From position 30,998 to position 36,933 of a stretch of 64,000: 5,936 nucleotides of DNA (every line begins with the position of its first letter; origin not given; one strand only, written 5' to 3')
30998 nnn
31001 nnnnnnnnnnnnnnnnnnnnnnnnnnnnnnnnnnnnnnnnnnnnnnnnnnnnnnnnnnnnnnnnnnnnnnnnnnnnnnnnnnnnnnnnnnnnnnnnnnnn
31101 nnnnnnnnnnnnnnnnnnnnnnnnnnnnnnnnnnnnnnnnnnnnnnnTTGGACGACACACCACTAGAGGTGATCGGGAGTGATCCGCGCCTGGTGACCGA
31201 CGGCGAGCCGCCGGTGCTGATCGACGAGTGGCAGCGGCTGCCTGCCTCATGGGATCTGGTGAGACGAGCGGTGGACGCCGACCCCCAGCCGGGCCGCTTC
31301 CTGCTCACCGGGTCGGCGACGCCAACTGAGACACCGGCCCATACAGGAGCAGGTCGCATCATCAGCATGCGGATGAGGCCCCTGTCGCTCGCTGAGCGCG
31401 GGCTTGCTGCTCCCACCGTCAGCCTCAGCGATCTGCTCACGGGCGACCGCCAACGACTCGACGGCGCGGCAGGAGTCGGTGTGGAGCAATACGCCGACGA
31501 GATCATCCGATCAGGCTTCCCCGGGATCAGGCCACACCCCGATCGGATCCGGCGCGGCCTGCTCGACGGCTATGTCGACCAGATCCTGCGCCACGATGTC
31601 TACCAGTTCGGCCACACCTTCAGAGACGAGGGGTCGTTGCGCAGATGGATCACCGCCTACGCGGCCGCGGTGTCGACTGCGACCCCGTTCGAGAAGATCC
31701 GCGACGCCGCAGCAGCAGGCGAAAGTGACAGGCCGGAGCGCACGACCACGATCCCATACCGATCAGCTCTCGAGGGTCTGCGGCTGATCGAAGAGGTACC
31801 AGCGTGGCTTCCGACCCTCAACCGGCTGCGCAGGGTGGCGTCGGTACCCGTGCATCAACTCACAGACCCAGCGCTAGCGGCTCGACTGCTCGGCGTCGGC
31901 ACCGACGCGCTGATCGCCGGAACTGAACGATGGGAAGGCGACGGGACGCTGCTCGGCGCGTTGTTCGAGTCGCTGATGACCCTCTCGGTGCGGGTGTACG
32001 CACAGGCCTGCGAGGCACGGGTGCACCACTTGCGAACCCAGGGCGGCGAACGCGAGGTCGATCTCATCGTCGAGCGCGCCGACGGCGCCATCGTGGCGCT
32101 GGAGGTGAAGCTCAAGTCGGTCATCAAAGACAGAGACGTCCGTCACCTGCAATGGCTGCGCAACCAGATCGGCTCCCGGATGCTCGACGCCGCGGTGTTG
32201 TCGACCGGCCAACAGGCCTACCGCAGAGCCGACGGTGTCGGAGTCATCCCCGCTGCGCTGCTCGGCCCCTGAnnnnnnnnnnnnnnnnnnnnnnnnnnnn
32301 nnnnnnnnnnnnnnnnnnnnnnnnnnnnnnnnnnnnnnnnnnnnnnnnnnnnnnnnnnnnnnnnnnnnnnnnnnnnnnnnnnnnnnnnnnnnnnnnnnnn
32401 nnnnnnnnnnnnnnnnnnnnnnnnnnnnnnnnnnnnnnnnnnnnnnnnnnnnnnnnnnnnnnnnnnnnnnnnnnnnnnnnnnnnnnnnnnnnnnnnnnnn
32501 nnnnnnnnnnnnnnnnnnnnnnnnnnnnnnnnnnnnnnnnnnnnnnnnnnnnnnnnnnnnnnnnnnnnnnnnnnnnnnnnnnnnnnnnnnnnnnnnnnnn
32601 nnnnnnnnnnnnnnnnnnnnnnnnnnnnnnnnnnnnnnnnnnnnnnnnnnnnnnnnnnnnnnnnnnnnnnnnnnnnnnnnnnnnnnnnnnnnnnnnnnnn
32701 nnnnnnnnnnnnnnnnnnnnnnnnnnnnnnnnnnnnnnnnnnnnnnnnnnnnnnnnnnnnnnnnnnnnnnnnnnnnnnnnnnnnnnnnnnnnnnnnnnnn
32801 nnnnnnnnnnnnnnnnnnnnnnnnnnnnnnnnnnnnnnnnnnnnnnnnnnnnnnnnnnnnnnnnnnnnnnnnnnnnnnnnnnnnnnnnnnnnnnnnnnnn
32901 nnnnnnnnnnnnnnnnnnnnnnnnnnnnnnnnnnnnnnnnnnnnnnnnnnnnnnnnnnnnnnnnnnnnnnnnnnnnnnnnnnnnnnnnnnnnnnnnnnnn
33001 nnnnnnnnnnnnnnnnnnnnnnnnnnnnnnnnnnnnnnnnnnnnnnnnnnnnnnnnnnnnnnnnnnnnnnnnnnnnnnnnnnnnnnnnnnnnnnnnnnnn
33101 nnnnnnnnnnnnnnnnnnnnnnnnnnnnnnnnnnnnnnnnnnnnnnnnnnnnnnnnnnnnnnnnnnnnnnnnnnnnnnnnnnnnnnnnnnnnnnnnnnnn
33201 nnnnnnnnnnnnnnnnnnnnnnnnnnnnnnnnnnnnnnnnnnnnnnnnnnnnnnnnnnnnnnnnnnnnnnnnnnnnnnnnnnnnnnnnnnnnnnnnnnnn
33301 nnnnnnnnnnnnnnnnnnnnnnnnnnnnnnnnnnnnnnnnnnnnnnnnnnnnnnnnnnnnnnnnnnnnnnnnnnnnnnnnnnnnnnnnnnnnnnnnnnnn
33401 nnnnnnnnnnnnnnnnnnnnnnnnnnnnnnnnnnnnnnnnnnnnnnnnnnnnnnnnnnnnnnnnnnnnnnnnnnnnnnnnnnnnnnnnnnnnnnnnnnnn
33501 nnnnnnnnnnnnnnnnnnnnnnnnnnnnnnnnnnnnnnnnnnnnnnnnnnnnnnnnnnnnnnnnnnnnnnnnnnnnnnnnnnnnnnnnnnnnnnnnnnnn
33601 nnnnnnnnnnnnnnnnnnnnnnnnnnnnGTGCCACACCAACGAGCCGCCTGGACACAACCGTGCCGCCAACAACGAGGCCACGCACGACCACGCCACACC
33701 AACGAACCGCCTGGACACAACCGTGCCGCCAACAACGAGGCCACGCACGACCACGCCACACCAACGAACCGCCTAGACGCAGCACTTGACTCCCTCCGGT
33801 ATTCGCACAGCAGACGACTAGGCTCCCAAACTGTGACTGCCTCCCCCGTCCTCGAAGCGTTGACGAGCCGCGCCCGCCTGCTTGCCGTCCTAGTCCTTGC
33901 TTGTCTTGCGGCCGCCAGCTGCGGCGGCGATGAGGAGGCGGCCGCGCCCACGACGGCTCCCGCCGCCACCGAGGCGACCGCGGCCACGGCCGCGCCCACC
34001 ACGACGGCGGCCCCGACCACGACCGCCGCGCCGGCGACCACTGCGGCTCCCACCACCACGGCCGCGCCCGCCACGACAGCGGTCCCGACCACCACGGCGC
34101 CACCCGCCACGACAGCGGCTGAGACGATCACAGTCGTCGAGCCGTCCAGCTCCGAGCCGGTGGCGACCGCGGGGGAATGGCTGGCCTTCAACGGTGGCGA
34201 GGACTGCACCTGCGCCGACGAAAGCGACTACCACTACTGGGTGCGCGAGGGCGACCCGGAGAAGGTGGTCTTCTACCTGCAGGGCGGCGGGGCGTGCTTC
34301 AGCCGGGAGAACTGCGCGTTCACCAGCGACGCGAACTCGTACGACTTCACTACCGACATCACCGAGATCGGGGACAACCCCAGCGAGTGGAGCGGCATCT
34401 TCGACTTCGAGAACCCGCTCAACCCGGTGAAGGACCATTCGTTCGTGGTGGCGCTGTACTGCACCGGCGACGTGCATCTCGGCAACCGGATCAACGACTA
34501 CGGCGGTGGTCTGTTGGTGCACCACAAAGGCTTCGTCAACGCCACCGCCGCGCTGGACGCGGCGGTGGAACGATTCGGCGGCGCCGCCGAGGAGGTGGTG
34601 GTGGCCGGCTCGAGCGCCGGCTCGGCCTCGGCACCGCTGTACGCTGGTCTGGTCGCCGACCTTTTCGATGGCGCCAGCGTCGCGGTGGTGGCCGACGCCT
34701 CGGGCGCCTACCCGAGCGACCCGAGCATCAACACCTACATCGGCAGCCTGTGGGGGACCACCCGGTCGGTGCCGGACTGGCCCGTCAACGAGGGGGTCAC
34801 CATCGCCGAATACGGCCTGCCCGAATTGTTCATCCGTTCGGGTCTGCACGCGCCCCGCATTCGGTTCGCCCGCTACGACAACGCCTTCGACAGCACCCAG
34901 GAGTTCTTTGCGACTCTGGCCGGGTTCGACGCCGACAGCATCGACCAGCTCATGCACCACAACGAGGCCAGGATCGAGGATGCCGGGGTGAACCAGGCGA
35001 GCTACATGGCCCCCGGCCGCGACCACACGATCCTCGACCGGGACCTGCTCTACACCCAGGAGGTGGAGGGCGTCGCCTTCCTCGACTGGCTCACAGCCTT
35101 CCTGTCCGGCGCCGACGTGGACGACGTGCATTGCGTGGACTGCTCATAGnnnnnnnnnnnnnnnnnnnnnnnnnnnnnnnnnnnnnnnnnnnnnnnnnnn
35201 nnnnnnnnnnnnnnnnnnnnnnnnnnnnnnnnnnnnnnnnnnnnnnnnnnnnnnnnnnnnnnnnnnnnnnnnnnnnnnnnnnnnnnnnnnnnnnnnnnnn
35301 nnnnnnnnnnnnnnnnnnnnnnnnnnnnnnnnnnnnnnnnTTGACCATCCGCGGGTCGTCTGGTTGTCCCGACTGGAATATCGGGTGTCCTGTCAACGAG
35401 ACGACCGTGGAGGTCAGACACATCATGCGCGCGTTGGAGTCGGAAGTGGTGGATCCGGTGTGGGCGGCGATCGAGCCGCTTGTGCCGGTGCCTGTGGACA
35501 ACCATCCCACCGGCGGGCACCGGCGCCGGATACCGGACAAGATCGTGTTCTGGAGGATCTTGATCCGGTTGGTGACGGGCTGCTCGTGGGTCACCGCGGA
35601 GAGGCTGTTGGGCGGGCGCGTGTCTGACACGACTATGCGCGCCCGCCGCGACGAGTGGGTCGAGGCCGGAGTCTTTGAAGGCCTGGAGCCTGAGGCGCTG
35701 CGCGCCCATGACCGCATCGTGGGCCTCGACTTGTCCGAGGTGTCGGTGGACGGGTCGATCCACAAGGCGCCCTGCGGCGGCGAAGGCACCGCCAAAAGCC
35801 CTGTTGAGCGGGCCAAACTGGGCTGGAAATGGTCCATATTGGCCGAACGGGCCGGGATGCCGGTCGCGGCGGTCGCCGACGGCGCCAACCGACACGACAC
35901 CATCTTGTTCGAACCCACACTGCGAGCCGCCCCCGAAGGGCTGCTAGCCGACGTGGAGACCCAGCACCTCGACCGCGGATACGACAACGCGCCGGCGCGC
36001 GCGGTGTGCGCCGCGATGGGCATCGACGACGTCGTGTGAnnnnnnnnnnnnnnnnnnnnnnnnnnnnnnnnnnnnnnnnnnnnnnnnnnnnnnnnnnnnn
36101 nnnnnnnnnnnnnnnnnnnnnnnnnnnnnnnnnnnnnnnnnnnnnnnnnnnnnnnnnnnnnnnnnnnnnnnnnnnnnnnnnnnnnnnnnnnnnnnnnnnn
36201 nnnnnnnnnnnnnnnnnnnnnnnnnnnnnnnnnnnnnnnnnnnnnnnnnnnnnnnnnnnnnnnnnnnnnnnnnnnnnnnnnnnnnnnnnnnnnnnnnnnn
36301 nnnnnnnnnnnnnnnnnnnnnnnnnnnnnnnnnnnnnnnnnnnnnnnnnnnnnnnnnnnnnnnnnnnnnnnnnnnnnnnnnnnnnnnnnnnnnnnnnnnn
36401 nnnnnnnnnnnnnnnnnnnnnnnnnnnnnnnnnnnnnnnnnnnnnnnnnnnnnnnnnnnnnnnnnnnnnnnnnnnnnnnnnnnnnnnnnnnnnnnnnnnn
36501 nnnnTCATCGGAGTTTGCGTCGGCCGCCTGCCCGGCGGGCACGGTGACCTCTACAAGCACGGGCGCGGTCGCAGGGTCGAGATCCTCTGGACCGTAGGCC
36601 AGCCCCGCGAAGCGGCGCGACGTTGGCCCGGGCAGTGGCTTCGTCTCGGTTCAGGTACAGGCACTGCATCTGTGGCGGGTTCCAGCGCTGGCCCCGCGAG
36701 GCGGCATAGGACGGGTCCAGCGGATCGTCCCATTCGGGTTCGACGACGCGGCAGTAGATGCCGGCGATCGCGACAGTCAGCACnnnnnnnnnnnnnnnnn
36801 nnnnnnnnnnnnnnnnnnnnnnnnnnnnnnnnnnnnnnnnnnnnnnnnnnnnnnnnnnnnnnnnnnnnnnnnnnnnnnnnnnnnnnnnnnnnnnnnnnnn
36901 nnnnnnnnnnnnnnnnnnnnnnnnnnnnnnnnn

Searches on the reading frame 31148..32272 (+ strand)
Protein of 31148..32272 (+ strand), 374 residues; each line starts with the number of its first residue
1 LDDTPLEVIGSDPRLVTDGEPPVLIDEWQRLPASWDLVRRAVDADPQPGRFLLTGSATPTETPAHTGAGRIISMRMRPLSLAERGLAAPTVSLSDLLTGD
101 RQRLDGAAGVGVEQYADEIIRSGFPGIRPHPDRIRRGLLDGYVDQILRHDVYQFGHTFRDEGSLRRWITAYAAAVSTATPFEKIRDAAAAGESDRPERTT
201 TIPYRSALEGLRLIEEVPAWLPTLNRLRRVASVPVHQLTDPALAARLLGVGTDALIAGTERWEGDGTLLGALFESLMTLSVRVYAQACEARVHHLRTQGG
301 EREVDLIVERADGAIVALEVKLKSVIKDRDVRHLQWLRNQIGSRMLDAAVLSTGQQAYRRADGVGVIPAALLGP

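Call 81: search_protein_families(library=pfam, proteins=[window:31148-32272:+], max_evalue=0.001)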
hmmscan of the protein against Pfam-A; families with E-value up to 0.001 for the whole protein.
window:31148-32272:+ (374 aa): 2 families
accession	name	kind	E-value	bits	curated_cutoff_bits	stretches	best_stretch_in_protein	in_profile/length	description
PF13635.12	DUF4143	-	1.5e-19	70.8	28.1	1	149-322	2-159/160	Domain of unknown function (DUF4143)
PF13173.12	AAA_14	-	1.1e-07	32.4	27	1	19-83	62-127/129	AAA domain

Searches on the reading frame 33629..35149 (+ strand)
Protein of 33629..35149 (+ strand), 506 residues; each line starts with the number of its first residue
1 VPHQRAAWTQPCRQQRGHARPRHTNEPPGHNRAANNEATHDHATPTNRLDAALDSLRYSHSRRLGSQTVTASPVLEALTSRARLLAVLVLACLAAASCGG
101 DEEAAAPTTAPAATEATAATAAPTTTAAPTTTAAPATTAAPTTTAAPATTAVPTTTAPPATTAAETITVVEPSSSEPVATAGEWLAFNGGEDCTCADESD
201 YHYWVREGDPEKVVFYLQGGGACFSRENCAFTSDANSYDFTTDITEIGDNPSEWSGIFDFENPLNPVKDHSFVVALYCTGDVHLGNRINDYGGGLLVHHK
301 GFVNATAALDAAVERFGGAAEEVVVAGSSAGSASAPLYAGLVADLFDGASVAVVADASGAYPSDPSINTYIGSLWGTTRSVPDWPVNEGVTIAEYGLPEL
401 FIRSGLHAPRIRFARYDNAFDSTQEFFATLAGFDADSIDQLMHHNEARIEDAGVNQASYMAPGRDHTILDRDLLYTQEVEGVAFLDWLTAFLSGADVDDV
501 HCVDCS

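Call 77: search_protein_families(library=pfam, proteins=[window:33629-35149:+], max_evalue=0.001)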
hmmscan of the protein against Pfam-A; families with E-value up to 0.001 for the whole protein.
window:33629-35149:+ (506 aa): 1 family
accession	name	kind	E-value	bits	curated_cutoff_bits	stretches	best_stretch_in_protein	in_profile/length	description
PF03283.19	PAE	-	1.3e-10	41.4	26.6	1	192-357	21-185/355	Pectinacetylesterase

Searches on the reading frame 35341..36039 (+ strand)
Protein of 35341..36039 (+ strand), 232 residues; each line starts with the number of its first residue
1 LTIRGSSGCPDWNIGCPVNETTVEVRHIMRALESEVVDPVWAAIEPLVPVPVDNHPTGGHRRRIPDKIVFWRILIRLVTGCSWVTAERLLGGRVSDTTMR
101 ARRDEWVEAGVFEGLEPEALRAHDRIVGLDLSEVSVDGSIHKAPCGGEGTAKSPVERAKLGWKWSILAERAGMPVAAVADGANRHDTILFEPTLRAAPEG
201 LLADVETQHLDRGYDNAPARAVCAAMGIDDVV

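Call 77: search_protein_families(library=pfam, proteins=[window:35341-36039:+], max_evalue=0.001)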
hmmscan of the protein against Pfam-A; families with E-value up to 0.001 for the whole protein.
window:35341-36039:+ (232 aa): 1 family
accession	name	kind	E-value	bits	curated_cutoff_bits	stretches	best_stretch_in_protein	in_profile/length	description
PF13340.11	DUF4096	-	1.2e-10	41.9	34.3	1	38-114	3-74/76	Putative transposase of IS4/5 family (DUF4096)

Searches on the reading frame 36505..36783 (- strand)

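Call 6: search_protein_families(library=pfam, proteins=[window:36505-36783:-], max_evalue=1)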
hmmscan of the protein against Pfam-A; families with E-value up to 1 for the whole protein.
window:36505-36783:- (92 aa): 1 family
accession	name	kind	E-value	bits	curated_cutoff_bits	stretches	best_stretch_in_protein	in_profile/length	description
PF08808.17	RES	-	0.00018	22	23.2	1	15-78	7-70/157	RES domain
